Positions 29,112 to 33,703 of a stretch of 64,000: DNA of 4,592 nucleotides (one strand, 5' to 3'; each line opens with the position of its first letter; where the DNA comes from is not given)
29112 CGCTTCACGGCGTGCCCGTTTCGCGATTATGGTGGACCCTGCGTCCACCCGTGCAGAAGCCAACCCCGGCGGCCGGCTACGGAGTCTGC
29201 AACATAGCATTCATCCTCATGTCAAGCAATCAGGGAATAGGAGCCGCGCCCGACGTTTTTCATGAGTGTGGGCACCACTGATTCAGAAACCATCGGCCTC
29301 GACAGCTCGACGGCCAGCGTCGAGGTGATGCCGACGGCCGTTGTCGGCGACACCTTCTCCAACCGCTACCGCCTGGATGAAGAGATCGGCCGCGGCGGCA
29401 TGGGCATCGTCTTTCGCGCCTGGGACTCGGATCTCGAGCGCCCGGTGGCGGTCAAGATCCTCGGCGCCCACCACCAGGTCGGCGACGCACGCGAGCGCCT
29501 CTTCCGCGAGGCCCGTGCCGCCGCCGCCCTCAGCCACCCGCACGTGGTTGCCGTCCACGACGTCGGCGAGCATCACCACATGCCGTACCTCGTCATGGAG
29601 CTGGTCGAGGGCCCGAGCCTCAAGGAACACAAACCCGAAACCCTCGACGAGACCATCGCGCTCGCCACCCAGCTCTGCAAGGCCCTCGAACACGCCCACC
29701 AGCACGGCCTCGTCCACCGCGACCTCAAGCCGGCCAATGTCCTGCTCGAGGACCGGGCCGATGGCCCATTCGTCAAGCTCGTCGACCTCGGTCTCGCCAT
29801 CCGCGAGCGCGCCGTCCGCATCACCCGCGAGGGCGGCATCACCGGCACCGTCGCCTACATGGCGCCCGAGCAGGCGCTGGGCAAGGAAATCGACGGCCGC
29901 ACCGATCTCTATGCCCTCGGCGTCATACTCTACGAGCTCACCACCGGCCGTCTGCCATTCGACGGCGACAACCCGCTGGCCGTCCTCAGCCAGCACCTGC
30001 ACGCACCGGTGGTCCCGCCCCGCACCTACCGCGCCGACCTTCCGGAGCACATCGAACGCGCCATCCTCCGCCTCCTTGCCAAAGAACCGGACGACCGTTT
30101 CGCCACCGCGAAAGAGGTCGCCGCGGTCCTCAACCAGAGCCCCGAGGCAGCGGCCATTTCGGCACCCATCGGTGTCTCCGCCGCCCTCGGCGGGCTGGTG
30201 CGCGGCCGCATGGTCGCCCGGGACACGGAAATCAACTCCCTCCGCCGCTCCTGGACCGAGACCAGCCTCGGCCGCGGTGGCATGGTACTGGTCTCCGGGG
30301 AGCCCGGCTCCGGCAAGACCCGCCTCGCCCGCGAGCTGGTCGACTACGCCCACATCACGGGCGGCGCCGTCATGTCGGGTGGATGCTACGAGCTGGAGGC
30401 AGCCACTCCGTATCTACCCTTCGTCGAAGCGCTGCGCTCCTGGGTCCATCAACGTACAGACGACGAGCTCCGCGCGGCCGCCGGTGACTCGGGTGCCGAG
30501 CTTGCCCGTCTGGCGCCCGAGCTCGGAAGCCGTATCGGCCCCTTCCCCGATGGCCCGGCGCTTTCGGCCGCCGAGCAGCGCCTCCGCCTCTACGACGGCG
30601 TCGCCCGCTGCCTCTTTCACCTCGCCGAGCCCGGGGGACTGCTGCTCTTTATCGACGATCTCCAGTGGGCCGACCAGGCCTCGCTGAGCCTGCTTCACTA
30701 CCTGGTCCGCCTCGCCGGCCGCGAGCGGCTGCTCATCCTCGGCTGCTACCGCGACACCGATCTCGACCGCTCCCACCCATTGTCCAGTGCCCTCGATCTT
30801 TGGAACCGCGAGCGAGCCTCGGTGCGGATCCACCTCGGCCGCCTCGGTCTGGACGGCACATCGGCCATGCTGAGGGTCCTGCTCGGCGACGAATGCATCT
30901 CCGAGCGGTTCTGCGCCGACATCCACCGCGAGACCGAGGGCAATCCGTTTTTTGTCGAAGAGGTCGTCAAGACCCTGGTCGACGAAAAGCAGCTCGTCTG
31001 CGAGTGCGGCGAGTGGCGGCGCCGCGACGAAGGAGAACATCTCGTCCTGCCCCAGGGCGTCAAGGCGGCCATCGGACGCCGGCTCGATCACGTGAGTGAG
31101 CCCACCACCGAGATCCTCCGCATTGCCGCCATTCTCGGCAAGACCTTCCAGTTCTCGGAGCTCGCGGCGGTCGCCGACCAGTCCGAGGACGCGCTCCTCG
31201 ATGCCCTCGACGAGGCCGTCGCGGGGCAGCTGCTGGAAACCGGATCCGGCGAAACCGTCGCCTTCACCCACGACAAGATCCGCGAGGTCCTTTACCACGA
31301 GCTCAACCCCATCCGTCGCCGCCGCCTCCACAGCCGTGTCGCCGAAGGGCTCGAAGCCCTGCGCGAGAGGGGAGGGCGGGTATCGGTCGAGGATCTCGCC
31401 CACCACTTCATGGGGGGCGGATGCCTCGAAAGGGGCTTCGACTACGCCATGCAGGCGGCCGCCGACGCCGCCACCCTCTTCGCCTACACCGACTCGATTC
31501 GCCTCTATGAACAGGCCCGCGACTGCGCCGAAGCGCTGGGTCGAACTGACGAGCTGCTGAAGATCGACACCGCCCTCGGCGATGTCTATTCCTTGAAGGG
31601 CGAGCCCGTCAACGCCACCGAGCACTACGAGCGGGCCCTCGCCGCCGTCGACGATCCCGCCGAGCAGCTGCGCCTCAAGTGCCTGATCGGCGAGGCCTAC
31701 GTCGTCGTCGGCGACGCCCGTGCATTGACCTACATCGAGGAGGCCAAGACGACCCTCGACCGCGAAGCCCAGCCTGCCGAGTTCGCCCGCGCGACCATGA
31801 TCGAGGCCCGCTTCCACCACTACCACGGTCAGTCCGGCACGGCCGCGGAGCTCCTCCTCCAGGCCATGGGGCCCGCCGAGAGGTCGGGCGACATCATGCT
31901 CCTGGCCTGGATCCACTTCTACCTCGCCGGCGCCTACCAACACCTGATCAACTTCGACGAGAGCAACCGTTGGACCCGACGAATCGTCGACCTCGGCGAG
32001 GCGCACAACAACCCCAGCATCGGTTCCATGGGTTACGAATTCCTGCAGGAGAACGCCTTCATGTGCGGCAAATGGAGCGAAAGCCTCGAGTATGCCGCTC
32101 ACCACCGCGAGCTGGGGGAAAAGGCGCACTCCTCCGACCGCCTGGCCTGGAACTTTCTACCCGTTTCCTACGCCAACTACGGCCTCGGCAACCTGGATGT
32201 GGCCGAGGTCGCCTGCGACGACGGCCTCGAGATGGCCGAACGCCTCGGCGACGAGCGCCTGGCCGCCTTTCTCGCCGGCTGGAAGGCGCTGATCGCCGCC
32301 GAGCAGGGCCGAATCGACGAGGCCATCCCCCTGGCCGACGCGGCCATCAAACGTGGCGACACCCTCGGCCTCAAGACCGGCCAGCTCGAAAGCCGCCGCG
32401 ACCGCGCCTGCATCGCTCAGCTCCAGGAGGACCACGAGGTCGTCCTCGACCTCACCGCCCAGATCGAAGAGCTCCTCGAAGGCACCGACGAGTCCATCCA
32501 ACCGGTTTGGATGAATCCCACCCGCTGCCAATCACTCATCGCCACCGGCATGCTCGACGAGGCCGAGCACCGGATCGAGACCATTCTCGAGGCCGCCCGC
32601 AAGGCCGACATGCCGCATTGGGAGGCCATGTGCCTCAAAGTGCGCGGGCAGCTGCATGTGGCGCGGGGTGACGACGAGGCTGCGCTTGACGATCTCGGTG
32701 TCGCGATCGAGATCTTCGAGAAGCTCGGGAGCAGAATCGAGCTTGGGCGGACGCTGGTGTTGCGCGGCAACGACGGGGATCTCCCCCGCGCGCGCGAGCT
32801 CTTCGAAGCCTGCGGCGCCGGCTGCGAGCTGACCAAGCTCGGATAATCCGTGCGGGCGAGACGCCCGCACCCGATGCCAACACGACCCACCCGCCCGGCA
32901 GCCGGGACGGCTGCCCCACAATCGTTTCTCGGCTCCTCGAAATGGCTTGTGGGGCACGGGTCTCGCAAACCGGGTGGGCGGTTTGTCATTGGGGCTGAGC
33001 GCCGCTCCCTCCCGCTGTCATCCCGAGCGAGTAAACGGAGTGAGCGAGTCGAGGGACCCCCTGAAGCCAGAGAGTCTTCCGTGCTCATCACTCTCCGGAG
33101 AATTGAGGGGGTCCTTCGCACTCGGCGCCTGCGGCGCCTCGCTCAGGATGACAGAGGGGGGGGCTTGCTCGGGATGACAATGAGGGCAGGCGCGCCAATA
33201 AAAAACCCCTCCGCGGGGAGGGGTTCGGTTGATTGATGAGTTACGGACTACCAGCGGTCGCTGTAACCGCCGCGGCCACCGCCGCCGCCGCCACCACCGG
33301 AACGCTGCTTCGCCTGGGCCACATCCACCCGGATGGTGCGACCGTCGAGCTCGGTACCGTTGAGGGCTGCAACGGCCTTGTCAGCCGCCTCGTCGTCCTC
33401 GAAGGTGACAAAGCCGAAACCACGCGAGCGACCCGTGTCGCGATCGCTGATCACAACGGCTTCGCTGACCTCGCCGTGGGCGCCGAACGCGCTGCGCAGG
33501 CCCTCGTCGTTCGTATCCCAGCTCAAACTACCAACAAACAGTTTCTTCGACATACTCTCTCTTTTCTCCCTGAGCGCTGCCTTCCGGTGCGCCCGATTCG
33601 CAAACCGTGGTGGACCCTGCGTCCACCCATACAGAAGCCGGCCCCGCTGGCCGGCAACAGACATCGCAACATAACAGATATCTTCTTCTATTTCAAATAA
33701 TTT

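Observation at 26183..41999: Five dispersed copies of a self-contained RRM RNA-binding-protein cassette within 16 kb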

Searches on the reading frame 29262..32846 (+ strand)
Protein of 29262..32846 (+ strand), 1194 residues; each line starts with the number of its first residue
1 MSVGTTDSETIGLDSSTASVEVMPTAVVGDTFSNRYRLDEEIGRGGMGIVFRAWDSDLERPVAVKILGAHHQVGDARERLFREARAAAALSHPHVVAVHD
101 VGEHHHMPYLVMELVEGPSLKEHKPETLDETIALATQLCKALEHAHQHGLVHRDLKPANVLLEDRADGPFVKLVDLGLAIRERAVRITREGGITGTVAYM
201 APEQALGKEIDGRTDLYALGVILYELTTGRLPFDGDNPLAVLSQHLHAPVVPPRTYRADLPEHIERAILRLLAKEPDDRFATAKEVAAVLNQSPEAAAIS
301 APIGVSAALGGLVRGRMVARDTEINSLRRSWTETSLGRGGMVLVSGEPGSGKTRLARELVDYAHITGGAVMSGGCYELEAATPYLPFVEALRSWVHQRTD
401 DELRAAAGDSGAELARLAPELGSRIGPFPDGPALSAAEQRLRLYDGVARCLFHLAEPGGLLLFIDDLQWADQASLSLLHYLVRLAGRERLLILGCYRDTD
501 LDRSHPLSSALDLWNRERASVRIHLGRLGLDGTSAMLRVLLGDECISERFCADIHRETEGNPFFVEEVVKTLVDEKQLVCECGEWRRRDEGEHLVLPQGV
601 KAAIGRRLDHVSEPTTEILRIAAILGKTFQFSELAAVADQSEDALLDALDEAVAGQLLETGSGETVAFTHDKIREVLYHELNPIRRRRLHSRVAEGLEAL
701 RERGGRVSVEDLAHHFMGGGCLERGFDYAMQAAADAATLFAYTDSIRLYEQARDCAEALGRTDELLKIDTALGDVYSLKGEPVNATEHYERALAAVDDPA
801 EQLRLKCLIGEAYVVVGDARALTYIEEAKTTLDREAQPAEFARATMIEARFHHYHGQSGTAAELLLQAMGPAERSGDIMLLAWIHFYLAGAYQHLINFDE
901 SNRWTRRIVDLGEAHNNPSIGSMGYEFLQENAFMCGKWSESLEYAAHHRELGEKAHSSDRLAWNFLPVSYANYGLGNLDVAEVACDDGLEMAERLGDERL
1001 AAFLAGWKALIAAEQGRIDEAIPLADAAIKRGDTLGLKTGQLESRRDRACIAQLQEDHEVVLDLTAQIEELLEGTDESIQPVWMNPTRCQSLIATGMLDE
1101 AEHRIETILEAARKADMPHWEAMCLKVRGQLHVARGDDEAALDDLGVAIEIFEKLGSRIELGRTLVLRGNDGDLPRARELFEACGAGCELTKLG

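Call 30: search_protein_families(library=pfam, proteins=[window:29262-32846:+], max_evalue=0.001)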
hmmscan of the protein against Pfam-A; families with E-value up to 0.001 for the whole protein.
window:29262-32846:+ (1194 aa): 9 families
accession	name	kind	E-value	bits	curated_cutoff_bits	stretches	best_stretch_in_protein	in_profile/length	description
PF00069.31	Pkinase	-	1e-44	153.4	31.7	1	36-281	1-253/263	Protein kinase domain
PF07714.23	PK_Tyr_Ser-Thr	-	2.8e-31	109.2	23.1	1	38-279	3-248/258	Protein tyrosine and serine/threonine kinase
PF13191.12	AAA_16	-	4.7e-31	109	32.6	1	317-492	2-166/167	AAA ATPase domain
PF13424.12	TPR_12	-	1.2e-14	54.7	30.1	2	1091-1154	12-77/77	Tetratricopeptide repeat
PF17874.7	TPR_MalT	-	4.9e-11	42.9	45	2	774-958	9-197/336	MalT-like TPR region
PF13401.12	AAA_22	-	4.7e-06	27.4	27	1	339-484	5-110/130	AAA domain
PF00515.34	TPR_1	-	9e-05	22.6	27.8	0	772-793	7-28/34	Tetratricopeptide repeat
PF17667.7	Pkinase_fungal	-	0.0002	20.7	24.1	1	141-209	298-369/387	Fungal protein kinase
PF13176.12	TPR_7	-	0.00058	20.2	27.9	0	771-801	4-34/36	Tetratricopeptide repeat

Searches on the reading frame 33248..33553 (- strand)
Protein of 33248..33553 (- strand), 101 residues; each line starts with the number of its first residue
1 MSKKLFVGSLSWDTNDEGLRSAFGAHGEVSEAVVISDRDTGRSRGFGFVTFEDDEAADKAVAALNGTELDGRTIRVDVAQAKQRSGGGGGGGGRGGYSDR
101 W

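Call 5: search_protein_families(library=pfam, proteins=[window:33248-33553:-])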
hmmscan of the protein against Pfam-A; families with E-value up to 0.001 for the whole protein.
window:33248-33553:- (101 aa): 3 families
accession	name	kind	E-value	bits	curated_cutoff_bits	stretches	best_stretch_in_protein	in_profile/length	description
PF00076.28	RRM_1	-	3.2e-24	85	20.7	1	5-75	1-70/70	RNA recognition motif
PF16367.11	RRM_7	-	9.4e-06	26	27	1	2-65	1-70/94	RNA recognition motif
PF16842.11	RRM_occluded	-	0.00093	19.5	30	0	15-76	14-70/79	Occluded RNA-recognition motif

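Call 10: find_related_loci(query=window:33248-33553:-, collection=genome_contigs, flank=6000)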
Query window:33248-33553:- (101 aa) in genome_contigs; peptide patterns used: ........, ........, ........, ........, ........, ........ (x = any residue, [..] = any of these).
597 stretches matched a pattern (row limit reached: there are more); 345 encode a relative of the query (tblastn E <= 1e-3); the best 80 are kept; 78 distinct loci.
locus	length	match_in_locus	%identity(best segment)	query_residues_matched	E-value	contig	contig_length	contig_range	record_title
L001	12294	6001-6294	90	1-101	2e-50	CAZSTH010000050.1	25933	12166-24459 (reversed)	MAG TPA_asm: uncultured Thermoanaerobaculia bacterium isolate SRP141376_co1_322 genome assembly, contig: NODE_4235_lengt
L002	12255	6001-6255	92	1-85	1e-49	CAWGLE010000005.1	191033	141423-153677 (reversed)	MAG: Candidatus Sulfomarinibacteraceae bacterium isolate MFD09779.bin.1.280 genome assembly, contig: contig_17560, whole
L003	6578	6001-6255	95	1-85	8e-50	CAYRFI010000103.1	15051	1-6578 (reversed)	MAG TPA_asm: uncultured Thermoanaerobaculia bacterium isolate SRP214966_co6_200 genome assembly, contig: NODE_2409_lengt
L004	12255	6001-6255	95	1-85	2e-49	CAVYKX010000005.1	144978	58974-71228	MAG: Candidatus Sulfomarinibacteraceae bacterium isolate MFD03804.bin.2.5 genome assembly, contig: contig_24482, whole g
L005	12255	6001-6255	94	1-85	2e-49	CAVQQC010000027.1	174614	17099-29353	MAG: Candidatus Sulfomarinibacteraceae bacterium isolate MFD09964.bin.2.69 genome assembly, contig: contig_7073, whole g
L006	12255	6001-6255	92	1-85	2e-48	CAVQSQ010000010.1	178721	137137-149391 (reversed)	MAG: Candidatus Sulfomarinibacteraceae bacterium isolate MFD09964.bin.2.219 genome assembly, contig: contig_24874, whole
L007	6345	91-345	91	1-85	3e-48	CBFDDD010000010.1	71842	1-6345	MAG TPA_asm: uncultured Myxococcales bacterium isolate SRR26215691_binner13_Refined_41 genome assembly, contig: ERZ25073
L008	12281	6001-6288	95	1-97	8e-55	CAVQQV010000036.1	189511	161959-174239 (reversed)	MAG: Candidatus Sulfomarinibacteraceae bacterium isolate MFD09779.bin.2.237 genome assembly, contig: contig_3851, whole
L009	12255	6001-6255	88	1-85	7e-47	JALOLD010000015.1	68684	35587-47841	MAG: Thermoanaerobaculales bacterium isolate Prado016 scaffold_107, whole genome shotgun sequence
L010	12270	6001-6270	86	1-90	1e-46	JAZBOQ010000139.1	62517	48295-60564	MAG: Thermoanaerobaculales bacterium isolate bin.607 k117_4683877, whole genome shotgun sequence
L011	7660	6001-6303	88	1-101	1e-46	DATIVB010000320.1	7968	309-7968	MAG TPA_asm: Chondromyces sp. isolate SMAG_U15996 k141_640724, whole genome shotgun sequence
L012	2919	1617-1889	88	1-91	2e-46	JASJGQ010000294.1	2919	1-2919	MAG: Acidobacteriota bacterium isolate ChS5.bin.55 ChesSed_k141_1771594, whole genome shotgun sequence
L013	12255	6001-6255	87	1-85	4e-46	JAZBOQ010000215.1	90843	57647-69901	MAG: Thermoanaerobaculales bacterium isolate bin.607 k117_6865684, whole genome shotgun sequence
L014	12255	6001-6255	87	1-85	8e-46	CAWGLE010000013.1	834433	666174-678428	MAG: Candidatus Sulfomarinibacteraceae bacterium isolate MFD09779.bin.1.280 genome assembly, contig: contig_4858, whole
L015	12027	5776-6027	90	1-84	1e-47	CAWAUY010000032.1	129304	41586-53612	MAG: Candidatus Sulfomarinibacteraceae bacterium isolate MFD03804.bin.2.94 genome assembly, contig: contig_71056, whole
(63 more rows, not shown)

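Call 41: find_encoding_contigs(protein=window:33248-33553:-, flank=10000, max_places=10)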
Protein window:33248-33553:- (101 aa): 1 contig read that carries it; 1 place shown.
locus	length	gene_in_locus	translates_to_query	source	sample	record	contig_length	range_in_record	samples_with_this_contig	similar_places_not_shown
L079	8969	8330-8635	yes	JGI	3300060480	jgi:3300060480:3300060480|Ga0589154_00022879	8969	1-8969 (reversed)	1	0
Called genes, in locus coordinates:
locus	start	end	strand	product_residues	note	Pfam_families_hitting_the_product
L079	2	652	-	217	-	?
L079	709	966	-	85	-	-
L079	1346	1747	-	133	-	PF13470:PIN_3, PF24109:DUF7384 (faint)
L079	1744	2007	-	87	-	PF04014:MazE_antitoxin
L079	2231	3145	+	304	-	-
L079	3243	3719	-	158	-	PF12675:DUF3795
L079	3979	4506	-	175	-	PF01152:Bac_globin (weak)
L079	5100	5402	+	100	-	PF16367:RRM_7 (weak), PF00076:RRM_1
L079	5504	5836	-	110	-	PF02452:PemK_toxin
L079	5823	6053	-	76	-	-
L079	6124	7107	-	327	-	PF00248:Aldo_ket_red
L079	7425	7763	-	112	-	PF02452:PemK_toxin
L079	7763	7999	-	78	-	-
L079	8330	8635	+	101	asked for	PF16367:RRM_7 (weak), PF00076:RRM_1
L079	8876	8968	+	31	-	?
